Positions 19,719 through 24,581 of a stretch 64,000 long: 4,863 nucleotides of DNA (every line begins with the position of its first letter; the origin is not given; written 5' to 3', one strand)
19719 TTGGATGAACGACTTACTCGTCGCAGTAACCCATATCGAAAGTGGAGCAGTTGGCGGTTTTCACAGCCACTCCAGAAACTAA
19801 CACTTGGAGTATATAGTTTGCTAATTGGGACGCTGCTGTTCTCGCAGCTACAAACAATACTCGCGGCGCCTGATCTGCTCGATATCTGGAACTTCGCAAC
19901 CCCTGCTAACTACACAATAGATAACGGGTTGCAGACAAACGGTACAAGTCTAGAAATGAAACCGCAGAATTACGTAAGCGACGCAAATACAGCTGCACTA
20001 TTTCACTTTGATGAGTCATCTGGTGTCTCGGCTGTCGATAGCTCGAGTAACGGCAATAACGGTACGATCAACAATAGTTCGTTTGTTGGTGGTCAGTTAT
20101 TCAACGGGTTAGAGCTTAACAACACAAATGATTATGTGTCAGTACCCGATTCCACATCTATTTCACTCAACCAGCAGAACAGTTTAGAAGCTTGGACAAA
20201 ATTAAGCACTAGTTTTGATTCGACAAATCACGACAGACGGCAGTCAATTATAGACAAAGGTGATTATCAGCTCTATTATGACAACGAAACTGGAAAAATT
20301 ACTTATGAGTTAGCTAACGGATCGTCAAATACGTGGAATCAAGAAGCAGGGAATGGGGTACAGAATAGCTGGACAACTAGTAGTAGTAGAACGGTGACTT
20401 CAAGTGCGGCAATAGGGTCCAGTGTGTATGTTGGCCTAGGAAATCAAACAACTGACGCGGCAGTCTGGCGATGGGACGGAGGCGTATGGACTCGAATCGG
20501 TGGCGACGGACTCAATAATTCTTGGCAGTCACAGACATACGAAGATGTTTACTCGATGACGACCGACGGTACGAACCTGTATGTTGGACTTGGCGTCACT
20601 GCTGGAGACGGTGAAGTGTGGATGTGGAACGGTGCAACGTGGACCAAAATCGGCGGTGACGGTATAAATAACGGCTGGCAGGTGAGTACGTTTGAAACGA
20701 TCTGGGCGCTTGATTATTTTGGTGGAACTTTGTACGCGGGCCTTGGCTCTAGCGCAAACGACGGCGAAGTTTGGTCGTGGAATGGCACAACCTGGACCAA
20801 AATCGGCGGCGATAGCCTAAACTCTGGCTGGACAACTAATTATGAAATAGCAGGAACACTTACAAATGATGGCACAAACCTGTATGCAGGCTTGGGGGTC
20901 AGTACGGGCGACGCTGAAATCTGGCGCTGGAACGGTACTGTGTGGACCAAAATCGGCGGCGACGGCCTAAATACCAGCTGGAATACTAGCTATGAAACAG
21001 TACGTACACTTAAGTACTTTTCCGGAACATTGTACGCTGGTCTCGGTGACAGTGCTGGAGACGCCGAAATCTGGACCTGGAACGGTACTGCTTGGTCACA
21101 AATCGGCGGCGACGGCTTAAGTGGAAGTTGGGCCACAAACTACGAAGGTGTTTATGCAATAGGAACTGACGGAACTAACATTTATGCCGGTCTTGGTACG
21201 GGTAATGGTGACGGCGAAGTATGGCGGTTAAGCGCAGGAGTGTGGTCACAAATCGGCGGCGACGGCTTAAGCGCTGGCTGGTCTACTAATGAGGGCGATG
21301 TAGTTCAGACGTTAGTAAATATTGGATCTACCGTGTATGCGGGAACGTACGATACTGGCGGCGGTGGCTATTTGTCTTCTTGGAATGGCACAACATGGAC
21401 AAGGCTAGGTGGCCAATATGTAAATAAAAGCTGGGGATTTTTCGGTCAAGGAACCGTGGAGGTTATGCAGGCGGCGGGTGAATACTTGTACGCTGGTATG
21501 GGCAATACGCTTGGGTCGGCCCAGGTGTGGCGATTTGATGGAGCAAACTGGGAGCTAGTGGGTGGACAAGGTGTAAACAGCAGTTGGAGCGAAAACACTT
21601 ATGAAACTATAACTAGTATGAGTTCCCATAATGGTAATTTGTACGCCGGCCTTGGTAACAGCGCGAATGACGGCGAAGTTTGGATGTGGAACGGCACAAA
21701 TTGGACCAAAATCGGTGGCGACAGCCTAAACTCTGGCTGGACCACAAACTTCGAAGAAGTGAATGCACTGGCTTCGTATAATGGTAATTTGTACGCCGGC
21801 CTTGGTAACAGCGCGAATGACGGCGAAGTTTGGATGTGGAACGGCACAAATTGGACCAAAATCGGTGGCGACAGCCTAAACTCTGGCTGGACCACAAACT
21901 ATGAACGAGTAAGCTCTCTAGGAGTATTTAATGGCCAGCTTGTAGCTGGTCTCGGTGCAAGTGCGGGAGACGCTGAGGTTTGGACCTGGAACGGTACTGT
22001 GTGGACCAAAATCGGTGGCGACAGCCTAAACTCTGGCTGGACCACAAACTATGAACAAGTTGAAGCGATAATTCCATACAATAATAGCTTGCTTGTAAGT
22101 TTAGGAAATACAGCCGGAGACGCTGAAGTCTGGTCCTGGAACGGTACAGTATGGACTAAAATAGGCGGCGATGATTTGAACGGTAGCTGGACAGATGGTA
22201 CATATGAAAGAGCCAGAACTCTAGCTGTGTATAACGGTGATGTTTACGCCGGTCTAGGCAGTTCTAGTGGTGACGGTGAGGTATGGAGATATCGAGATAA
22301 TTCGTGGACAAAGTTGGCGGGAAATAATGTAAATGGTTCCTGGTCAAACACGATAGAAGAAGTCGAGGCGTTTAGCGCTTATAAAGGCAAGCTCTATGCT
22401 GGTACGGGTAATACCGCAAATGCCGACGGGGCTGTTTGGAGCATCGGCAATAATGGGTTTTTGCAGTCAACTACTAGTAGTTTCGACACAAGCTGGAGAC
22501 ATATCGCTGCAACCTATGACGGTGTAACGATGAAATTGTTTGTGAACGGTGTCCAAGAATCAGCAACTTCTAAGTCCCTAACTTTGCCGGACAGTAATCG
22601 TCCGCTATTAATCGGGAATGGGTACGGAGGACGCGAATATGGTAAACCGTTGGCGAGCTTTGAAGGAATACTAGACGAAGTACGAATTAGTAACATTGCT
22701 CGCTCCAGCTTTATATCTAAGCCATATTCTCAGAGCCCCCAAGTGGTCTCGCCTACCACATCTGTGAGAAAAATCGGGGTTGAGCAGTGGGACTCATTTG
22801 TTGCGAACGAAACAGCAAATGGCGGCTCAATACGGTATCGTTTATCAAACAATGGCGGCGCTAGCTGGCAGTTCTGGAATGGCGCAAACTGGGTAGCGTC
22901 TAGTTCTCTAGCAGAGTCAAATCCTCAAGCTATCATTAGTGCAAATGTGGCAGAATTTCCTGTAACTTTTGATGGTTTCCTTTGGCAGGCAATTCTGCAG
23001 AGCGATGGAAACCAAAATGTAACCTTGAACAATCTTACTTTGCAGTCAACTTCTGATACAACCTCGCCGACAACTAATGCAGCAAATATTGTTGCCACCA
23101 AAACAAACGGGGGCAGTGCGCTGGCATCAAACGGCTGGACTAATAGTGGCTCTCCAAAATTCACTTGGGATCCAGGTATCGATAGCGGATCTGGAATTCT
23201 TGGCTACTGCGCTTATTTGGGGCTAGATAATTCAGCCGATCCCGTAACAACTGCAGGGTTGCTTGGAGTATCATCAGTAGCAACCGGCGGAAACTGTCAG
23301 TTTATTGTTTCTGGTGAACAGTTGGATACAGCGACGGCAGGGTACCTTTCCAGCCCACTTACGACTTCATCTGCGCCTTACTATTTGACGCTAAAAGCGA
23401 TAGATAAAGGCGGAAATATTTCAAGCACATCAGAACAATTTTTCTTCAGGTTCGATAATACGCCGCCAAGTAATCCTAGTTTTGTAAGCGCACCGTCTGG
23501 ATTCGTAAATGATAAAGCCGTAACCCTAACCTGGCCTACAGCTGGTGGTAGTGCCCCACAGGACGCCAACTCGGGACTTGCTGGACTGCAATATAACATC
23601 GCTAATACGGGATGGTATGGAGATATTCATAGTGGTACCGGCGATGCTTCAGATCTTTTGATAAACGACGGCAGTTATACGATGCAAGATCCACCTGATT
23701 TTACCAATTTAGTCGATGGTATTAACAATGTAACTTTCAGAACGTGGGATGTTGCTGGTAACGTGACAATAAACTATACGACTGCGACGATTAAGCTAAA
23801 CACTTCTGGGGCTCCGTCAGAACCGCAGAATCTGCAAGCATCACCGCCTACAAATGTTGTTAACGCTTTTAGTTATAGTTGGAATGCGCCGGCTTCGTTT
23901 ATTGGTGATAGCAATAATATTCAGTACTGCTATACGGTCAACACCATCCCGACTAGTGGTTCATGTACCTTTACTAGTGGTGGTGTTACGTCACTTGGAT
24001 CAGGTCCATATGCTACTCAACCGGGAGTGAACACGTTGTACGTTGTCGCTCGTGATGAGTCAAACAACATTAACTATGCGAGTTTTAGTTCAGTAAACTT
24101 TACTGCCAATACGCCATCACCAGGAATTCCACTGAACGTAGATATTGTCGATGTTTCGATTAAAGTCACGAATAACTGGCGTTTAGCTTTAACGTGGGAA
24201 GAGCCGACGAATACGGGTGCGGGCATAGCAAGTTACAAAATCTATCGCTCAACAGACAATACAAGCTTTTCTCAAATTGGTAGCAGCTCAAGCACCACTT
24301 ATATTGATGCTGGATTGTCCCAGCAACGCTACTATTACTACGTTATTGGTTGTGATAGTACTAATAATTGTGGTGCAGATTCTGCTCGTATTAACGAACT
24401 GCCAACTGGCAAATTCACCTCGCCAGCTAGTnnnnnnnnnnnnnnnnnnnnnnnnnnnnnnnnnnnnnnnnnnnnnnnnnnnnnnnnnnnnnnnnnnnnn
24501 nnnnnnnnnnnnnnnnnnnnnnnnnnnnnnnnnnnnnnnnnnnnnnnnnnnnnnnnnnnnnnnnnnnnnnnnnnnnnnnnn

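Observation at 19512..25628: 2038-aa surface protein with a repeat array of about 700 aa inserted inside a LamG domain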

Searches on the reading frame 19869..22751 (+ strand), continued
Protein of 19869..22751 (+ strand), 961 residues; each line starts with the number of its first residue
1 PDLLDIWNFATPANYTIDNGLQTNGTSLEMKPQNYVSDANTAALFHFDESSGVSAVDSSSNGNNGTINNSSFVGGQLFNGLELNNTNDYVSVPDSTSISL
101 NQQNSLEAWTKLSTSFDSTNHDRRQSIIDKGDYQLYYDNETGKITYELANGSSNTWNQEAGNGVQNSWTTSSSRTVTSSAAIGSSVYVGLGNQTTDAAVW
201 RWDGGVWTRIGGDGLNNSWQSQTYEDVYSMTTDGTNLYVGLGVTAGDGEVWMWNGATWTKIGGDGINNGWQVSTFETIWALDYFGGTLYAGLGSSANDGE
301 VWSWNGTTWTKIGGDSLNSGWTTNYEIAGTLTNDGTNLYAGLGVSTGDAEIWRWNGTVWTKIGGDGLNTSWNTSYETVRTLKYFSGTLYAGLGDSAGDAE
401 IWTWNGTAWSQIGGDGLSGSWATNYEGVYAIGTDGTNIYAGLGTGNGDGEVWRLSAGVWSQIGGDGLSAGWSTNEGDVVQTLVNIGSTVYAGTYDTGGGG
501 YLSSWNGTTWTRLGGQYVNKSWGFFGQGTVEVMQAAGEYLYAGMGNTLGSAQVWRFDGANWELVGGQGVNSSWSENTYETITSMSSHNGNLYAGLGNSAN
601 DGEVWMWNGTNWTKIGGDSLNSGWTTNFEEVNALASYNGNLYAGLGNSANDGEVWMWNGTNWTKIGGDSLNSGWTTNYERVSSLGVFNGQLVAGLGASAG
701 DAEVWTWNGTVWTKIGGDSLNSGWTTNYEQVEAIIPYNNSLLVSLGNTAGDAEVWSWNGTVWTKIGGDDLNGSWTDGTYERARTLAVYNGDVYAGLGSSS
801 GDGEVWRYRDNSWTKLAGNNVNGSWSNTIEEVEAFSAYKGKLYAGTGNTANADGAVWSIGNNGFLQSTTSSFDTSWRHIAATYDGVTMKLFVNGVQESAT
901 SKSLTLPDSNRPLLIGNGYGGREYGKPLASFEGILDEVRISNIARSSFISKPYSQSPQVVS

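Call 79: find_encoding_contigs(protein=P0007, flank=6000, max_places=2)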
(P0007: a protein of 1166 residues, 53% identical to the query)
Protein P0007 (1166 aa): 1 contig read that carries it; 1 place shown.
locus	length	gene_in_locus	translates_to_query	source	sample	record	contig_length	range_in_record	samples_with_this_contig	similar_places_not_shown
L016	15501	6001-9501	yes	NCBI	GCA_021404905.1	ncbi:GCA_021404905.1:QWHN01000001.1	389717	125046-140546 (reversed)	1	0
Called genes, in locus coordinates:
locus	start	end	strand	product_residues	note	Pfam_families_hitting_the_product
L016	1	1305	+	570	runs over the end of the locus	PF01565:FAD_binding_4, PF02913:FAD-oxidase_C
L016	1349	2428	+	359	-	PF01594:AI-2E_transport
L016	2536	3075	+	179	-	PF03729:DUF308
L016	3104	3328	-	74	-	-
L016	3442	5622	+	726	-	PF00982:Glyco_transf_20, PF02358:Trehalose_PPase, PF08282:Hydrolase_3 (weak)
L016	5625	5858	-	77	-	PF18910:DUF5665 (weak)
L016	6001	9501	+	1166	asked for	PF13385:Laminin_G_3, PF02210:Laminin_G_2 (weak)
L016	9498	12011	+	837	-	PF00041:fn3 (faint), PF24421:Ig_J (faint), PF16656:Pur_ac_phosph_N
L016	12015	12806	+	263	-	PF00005:ABC_tran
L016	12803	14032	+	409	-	PF12704:MacB_PCD, PF02687:FtsX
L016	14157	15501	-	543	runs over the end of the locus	PF00989:PAS, PF08448:PAS_4, PF13188:PAS_8 (weak), PF13426:PAS_9, PF08447:PAS_3, PF00512:HisKA, PF02518:HATPase_c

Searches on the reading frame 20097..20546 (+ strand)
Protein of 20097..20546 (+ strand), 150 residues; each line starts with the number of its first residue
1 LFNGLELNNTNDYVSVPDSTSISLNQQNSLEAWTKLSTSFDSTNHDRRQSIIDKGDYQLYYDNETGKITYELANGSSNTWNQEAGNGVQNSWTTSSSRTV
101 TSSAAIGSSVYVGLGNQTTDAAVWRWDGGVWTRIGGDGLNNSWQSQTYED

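Call 71: search_protein_representatives(protein=window:20097-20546:+)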
Query: 150 residues. Proteins with E-value up to 0.001 (for the whole library): 362; up to 1e-10: 134; up to 1e-30: 53. The best 150 are listed.
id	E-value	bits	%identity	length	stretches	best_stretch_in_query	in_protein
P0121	1.5e-133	456.6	44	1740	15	2-149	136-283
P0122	1.3e-129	443.9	44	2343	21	3-149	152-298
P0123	5.7e-116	399.6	44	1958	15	2-149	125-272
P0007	3.0e-103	358.3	43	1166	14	2-146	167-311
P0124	6.0e-97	337.8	45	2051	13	2-149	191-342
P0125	2.0e-93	326.5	44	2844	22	105-149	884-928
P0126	1.7e-80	284.5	44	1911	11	3-148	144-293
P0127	3.8e-74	263.8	42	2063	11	5-149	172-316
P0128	4.2e-70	250.7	42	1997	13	3-149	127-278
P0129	4.4e-70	250.7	48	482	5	3-149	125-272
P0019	2.7e-67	241.6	47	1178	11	100-149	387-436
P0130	6.4e-66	237.2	37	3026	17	80-144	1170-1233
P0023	2.9e-65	235.1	44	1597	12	2-147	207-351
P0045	1.7e-63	229.3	45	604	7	3-149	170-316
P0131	1.5e-61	223.0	45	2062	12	2-150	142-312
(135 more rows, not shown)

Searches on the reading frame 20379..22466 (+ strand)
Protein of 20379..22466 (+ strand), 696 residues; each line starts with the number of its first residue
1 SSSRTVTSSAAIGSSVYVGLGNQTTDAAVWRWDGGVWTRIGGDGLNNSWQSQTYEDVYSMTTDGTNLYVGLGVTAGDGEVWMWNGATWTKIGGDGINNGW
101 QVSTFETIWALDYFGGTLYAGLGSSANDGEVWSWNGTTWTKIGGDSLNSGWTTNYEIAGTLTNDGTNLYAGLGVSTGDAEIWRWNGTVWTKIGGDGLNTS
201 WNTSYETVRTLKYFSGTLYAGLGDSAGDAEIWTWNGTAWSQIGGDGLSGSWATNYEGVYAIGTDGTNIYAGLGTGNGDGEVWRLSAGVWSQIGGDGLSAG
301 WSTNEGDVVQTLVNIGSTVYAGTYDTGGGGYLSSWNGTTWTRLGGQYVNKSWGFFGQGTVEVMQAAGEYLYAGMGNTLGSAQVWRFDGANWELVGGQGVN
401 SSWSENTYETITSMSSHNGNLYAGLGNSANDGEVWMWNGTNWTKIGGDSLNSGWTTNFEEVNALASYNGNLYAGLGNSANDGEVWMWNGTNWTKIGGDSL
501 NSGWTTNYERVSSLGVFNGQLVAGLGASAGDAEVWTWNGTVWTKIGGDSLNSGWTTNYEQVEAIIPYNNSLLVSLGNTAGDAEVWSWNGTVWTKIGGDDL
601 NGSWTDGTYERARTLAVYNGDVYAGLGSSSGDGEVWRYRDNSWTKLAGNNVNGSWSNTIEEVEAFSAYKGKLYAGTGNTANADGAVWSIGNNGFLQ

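Call 7: search_protein_families(library=pfam, proteins=[window:20379-22466:+], max_evalue=10)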
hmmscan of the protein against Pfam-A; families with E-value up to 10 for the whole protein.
seq(696 aa): 1 family
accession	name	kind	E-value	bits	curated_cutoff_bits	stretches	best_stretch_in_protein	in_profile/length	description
PF03883.20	H2O2_YaaD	-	0.073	13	29.6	0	606-640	69-102/236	Peroxide stress protein YaaA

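Call 21: search_solved_structures(query=window:20379-22466:+, max_evalue=1, show_alignments=1)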
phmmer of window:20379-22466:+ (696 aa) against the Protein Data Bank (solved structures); distinct sequences matched with E-value up to 1: 2.
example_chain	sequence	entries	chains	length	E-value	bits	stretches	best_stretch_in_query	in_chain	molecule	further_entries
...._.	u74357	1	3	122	0.033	15.6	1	453-494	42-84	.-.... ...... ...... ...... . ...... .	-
4qkg_A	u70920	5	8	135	0.041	15.3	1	453-494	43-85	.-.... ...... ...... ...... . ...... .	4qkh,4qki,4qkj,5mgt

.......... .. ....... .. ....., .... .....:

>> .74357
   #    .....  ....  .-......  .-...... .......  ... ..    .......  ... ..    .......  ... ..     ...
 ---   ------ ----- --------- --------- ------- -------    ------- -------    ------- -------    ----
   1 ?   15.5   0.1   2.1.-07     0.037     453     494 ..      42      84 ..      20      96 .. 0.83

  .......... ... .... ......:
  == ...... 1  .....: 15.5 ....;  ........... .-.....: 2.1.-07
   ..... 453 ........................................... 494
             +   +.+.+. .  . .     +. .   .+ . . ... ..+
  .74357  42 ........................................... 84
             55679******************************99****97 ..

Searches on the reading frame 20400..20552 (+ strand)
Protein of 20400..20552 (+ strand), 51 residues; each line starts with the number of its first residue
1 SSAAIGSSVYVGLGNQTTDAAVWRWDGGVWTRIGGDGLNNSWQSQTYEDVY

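Call 67: search_solved_structures(query=A3, max_evalue=1, show_alignments=2)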
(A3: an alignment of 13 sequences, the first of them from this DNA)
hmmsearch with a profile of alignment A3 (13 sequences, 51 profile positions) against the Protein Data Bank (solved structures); distinct sequences matched with E-value up to 1: 0.

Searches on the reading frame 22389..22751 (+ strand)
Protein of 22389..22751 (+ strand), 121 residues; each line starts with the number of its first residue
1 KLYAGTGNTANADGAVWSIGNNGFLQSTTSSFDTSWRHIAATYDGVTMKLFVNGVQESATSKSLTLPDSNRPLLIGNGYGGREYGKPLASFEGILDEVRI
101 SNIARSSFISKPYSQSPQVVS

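Call 7: search_protein_families(library=pfam, proteins=[window:22389-22751:+], max_evalue=10)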
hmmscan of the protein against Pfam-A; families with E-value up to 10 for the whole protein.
seq(121 aa): 2 families
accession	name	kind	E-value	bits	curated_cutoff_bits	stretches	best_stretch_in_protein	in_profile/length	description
PF13385.13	Laminin_G_3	-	1.3e-15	58.3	27.6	1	16-106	58-146/151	Concanavalin A-like lectin/glucanases superfamily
PF02210.31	Laminin_G_2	-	0.00066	20.6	22.9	1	26-102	45-125/126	Laminin G domain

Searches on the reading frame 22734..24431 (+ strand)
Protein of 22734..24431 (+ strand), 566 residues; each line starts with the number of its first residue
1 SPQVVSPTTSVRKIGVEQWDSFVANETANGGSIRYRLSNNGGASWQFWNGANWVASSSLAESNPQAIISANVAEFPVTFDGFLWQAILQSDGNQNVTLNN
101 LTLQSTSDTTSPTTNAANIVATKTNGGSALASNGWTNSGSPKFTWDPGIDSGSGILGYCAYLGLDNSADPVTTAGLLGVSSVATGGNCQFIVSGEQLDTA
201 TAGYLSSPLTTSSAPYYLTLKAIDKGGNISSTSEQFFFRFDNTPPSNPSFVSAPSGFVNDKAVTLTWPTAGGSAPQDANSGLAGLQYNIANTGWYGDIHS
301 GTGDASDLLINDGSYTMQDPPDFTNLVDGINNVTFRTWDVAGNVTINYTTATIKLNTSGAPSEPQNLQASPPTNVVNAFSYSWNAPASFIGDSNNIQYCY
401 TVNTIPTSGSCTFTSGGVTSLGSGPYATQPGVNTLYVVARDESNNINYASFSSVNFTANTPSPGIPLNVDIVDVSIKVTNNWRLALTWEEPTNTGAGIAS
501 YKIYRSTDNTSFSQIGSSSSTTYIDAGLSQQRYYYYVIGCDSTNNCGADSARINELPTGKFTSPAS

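Call 76: search_solved_structures(query=window:22734-24431:+, max_evalue=1, show_alignments=1)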
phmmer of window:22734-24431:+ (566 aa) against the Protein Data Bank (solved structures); distinct sequences matched with E-value up to 1: 4.
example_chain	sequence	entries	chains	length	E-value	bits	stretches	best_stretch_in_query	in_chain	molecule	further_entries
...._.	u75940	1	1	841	0.0047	18.9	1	454-554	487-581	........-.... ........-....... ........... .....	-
1x5z_A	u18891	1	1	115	0.049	15.6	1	454-555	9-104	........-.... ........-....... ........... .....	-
1x5g_A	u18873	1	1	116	0.19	13.7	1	483-539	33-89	Neogenin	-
3kye_A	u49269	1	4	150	0.55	12.1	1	176-220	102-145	Roadblock/LC7 domain, Robl_LC7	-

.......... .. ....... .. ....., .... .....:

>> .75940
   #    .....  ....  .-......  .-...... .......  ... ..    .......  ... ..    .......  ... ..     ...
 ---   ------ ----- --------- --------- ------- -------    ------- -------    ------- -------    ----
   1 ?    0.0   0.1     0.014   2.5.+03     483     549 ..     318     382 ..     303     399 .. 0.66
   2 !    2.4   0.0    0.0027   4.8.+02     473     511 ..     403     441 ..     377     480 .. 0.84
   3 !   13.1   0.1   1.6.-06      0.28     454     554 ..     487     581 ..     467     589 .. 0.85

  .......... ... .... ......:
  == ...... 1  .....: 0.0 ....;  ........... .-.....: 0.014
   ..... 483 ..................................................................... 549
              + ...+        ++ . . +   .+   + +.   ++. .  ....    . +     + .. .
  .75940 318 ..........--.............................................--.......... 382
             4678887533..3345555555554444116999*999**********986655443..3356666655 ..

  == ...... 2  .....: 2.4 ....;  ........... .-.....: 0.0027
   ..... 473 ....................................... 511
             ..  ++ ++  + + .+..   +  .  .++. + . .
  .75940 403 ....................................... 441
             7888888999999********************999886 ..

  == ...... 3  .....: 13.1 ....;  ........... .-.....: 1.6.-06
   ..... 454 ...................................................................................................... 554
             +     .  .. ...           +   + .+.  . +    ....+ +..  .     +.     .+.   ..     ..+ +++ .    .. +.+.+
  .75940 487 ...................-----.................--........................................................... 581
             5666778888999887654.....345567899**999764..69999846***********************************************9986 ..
